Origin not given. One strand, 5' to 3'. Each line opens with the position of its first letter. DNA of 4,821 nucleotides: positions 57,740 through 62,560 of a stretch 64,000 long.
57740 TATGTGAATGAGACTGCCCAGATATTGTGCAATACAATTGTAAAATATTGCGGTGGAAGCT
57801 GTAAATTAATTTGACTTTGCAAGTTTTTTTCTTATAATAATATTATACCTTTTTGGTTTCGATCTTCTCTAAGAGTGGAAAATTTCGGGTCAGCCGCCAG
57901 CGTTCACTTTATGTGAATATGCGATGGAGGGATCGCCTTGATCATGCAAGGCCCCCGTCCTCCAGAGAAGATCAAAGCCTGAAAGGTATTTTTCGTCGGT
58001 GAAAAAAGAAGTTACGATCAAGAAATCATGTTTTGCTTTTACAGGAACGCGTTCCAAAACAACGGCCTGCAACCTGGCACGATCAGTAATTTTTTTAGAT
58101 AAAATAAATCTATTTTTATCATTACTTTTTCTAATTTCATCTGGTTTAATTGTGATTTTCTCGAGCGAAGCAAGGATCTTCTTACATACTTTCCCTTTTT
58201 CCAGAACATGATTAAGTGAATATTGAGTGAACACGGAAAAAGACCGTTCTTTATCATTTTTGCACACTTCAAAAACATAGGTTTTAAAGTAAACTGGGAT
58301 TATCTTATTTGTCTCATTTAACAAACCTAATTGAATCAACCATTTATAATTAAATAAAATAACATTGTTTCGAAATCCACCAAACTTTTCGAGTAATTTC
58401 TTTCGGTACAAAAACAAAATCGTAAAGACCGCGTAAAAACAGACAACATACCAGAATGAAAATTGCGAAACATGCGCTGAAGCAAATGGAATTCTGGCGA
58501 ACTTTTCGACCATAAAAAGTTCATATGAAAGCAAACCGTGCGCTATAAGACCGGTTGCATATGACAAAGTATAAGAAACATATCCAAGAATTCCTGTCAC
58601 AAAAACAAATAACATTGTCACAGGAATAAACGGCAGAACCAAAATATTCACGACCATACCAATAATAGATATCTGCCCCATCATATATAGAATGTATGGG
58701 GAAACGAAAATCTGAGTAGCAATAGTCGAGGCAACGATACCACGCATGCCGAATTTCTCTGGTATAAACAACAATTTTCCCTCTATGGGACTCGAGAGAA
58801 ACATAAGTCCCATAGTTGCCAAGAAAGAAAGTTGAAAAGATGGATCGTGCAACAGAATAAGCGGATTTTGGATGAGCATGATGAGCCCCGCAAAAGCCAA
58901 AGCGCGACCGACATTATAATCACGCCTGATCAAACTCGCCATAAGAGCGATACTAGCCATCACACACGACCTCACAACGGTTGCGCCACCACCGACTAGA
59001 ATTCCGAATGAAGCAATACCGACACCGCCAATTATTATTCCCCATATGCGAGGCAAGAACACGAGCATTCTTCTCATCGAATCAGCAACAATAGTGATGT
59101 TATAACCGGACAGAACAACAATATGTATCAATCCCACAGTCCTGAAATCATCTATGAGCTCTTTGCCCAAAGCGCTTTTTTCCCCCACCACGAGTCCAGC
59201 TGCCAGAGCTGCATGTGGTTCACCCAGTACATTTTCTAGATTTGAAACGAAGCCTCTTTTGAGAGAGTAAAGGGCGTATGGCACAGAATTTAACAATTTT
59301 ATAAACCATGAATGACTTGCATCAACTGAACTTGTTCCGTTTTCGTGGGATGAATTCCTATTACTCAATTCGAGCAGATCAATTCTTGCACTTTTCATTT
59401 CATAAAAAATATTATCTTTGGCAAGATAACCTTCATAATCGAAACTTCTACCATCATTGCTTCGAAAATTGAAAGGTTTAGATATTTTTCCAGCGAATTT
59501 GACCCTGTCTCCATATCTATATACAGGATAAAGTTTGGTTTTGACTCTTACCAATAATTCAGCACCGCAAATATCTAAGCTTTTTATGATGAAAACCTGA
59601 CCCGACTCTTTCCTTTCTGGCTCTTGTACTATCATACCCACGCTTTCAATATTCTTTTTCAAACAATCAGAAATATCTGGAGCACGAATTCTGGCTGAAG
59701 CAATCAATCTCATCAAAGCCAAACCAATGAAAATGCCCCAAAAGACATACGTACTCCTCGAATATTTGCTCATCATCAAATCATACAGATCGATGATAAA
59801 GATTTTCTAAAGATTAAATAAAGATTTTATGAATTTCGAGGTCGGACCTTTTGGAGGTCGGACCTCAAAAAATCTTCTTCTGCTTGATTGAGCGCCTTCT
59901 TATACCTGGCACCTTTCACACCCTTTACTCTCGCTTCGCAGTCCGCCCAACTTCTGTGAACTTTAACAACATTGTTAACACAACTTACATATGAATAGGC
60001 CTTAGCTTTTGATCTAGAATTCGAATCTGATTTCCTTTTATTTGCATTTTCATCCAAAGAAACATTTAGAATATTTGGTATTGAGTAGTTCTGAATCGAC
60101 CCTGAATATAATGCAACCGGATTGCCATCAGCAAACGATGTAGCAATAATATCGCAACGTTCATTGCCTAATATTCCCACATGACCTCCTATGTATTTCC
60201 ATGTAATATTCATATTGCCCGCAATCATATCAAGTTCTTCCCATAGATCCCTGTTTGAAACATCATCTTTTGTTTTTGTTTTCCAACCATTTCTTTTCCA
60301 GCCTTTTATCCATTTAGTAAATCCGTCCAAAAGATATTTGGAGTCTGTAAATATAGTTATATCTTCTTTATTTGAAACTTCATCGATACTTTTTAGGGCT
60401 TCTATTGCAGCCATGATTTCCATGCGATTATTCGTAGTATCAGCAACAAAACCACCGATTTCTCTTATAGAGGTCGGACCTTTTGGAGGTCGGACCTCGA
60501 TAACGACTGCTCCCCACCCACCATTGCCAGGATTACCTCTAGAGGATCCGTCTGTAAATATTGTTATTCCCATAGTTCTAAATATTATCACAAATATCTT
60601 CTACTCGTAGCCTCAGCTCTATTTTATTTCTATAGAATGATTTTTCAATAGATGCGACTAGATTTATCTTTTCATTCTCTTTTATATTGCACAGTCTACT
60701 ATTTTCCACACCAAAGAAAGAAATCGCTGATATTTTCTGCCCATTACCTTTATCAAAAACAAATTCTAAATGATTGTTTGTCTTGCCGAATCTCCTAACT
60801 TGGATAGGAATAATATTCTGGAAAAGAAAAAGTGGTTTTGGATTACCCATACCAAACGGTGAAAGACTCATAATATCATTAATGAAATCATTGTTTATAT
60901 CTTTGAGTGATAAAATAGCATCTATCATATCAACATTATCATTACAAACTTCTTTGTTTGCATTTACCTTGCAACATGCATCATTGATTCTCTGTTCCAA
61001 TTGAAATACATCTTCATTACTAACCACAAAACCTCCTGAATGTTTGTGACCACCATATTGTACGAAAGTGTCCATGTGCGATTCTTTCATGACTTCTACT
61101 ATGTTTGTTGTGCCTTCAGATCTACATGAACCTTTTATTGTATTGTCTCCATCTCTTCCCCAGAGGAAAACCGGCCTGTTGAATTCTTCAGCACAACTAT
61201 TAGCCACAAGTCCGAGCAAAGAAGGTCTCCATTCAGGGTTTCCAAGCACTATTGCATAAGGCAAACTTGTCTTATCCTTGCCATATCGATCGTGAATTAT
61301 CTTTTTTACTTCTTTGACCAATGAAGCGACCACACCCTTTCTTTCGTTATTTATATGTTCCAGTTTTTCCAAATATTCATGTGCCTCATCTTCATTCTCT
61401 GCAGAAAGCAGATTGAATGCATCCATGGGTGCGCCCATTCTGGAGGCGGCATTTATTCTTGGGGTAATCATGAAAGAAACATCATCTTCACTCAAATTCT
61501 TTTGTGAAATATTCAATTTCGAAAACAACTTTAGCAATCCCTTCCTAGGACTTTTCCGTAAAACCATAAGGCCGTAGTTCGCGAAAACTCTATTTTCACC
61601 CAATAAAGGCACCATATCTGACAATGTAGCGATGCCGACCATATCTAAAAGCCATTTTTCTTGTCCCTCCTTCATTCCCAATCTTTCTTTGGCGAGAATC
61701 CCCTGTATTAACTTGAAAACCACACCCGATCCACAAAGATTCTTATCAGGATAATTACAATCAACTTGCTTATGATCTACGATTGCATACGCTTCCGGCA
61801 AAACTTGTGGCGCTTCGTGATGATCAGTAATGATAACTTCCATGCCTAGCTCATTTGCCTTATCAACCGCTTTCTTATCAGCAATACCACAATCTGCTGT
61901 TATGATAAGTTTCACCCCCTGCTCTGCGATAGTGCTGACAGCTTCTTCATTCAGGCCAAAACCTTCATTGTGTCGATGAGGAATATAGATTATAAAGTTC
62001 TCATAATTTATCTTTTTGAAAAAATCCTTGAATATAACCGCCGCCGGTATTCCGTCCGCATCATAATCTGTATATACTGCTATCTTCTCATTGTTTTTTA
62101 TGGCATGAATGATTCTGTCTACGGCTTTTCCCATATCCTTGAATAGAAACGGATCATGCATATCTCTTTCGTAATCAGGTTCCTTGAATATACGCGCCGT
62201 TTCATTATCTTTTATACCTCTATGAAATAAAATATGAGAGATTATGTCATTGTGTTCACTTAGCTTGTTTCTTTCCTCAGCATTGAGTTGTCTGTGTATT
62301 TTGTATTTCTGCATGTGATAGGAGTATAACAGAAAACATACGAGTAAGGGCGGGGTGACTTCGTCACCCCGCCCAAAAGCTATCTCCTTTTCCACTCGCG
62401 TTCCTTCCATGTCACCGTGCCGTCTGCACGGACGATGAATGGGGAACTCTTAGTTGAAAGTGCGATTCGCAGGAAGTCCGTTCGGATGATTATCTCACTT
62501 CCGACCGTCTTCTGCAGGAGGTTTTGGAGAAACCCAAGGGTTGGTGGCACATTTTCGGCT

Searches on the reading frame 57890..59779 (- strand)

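Call 48: search_protein_families(library=pfam, proteins=[window:57890-59779:-], max_evalue=0.01)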
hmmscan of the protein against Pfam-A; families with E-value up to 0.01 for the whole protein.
window:57890-59779:- (629 aa): 2 families
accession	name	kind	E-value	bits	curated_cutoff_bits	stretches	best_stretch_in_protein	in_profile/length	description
PF03772.21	Competence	-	1.8e-45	155.8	23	1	196-461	1-269/270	Competence protein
PF13567.11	DUF4131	-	2.4e-13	50.5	31.6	1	6-134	27-163/165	Domain of unknown function (DUF4131)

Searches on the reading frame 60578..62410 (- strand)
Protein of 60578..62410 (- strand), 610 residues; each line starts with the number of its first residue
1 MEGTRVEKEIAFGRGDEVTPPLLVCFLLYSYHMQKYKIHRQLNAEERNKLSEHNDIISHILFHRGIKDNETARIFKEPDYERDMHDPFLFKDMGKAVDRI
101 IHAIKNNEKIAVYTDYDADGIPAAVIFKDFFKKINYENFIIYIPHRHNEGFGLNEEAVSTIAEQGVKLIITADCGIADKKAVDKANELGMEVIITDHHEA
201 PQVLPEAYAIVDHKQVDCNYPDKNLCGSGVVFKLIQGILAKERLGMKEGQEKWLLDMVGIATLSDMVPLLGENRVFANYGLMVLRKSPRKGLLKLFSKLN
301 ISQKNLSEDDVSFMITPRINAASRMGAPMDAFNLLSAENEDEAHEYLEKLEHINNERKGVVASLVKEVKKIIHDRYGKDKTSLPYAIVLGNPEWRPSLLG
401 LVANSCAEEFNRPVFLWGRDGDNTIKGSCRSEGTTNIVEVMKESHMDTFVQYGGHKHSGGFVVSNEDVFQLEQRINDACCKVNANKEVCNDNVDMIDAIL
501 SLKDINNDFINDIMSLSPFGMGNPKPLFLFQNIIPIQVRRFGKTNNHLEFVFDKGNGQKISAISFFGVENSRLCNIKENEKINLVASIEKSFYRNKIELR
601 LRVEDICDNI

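Call 73: search_protein_families(library=pfam, proteins=[window:60578-62410:-], max_evalue=0.001)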
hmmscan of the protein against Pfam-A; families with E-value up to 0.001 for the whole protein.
window:60578-62410:- (610 aa): 3 families
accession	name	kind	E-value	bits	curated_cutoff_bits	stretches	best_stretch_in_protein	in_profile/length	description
PF01368.27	DHH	-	1.6e-24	87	28.1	1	109-258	1-121/125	DHH family, N-terminal domain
PF17768.7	RecJ_OB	-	3.2e-24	85.5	27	1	496-605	1-107/107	RecJ OB domain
PF02272.25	DHHA1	-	2.8e-09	37.8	25.9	1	391-470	10-90/102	DHHA1 domain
